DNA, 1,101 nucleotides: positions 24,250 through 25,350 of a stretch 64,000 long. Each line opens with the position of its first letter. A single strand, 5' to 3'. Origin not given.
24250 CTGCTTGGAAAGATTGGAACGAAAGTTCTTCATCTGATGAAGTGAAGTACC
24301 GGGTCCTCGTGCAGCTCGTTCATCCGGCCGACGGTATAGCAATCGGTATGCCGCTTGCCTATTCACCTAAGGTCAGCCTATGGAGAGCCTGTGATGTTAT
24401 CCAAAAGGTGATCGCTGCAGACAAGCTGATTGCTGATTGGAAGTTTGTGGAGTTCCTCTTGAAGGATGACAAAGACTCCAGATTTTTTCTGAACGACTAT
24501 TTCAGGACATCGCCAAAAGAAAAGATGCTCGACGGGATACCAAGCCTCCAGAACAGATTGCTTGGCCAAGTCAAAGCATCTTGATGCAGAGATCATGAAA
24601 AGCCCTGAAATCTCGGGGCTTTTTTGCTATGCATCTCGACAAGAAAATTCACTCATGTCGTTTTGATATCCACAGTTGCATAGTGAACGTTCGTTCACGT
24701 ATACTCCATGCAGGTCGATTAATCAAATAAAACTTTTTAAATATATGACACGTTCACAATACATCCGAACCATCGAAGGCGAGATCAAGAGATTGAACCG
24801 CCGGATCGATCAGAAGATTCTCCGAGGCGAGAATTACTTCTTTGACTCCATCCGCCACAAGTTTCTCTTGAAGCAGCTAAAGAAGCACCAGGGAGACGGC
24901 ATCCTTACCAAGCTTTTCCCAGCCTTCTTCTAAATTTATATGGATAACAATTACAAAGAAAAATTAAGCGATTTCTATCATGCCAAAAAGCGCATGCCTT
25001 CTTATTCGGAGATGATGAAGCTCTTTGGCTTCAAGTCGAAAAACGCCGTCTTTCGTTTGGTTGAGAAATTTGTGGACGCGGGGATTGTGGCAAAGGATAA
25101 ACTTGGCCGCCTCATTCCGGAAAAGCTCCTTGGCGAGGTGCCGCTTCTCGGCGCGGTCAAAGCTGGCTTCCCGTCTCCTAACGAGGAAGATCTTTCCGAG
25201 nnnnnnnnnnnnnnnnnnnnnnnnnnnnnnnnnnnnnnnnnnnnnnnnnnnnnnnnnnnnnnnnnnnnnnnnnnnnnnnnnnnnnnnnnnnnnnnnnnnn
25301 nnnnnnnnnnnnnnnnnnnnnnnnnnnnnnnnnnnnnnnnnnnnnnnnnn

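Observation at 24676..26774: SOS cassette: LexA box embedded in a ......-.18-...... promoter drives a 62-aa micro-ORF, lexA and dinB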

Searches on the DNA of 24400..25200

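Call 70: search_rna_families(source=window, start=24400, end=25200, threshold=evalue, max_evalue=1)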
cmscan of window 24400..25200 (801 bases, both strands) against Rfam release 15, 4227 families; matches with E-value up to 1: 4.
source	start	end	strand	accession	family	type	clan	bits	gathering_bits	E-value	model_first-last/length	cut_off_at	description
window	24567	24628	+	RF01859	Phe_leader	Cis-reg; leader;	-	21.5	55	0.56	1-125/125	no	Phenylalanine leader peptide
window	24570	24664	+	RF01770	rimP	Cis-reg; leader;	-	21.1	47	0.79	1-102/102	no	Gammaprotebacteria rimP leader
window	24517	24655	-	RF01770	rimP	Cis-reg; leader;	-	21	47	0.81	1-102/102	no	Gammaprotebacteria rimP leader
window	24600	24666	-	RF02236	asX2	Gene; sRNA;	-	18.1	70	0.69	1-87/87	no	Xanthomonas sRNA asX2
